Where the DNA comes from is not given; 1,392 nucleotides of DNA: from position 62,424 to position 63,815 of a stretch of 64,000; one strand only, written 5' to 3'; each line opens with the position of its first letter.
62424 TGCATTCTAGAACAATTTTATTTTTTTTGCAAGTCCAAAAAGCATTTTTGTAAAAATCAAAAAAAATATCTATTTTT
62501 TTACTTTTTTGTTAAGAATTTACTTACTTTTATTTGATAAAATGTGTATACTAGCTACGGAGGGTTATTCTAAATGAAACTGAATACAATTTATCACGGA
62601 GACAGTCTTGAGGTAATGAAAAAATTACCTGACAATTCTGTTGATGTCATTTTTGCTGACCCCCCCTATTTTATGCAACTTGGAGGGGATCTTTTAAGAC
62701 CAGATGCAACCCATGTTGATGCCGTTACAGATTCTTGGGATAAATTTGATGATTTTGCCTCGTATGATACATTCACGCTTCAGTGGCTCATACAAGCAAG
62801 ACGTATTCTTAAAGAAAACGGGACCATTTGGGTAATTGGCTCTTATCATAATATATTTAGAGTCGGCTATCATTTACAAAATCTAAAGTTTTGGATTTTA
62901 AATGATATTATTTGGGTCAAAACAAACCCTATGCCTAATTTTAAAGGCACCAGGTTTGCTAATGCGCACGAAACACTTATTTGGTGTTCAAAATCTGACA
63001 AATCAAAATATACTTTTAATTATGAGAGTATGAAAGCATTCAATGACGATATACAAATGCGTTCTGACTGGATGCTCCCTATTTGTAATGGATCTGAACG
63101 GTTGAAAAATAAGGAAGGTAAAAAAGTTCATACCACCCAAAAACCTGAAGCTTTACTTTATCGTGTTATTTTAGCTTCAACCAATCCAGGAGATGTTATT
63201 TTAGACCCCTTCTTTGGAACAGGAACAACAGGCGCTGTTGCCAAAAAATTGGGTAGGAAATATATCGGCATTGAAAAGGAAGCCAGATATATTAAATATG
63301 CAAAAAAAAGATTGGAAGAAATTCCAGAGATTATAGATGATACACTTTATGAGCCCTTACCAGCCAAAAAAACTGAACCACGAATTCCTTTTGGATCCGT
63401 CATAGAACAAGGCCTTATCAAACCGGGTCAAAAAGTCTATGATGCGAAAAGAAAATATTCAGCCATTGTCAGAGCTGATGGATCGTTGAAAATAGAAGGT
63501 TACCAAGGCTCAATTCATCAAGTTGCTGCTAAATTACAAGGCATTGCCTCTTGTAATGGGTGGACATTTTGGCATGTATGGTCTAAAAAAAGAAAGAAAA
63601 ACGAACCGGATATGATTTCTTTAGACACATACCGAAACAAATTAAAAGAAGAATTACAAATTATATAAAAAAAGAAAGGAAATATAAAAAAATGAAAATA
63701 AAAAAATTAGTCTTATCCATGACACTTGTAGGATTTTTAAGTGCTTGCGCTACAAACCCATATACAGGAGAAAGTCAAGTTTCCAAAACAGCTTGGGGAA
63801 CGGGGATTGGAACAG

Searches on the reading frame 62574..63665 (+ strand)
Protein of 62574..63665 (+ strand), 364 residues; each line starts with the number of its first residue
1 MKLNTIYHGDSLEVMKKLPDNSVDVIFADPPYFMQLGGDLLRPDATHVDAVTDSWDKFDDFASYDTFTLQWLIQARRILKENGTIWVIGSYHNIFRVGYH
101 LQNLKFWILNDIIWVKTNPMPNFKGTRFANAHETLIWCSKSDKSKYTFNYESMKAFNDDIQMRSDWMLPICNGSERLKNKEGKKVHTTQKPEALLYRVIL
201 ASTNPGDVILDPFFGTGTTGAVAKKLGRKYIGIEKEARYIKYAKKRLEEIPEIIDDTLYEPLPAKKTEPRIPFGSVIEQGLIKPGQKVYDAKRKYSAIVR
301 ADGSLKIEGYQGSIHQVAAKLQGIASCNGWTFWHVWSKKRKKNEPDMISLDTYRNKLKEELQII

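Call 85: find_encoding_contigs(protein=window:62574-63665:+, flank=10000, max_places=1)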
Protein window:62574-63665:+ (364 aa): 8 contigs read that carry it; 1 place shown.
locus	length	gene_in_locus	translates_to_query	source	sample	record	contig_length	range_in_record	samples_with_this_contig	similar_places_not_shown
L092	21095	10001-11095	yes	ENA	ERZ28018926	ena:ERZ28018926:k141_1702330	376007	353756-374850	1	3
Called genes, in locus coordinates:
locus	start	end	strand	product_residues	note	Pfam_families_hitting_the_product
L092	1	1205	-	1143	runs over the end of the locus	PF02811:PHP, PF07733:DNA_pol3_alpha, PF17657:DNA_pol3_finger, PF14579:HHH_6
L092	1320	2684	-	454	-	PF13393:tRNA-synt_His, PF00587:tRNA-synt_2b, PF03129:HGTP_anticodon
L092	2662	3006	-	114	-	-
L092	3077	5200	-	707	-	PF03772:Competence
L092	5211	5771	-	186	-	-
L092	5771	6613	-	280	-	PF01430:HSP33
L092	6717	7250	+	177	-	-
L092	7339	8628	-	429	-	PF03952:Enolase_N, PF00113:Enolase_C, PF13378:MR_MLE_C (weak)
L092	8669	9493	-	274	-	PF00793:DAHP_synth_1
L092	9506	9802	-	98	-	PF03840:SecG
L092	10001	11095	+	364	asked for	PF01555:N6_N4_Mtase, PF18755:RAMA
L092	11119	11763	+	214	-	PF13441:Gly-zipper_YMGG, PF13488:Gly-zipper_Omp (weak), PF00691:OmpA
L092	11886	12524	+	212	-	PF11178:DUF2963 (faint)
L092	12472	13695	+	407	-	-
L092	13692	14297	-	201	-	-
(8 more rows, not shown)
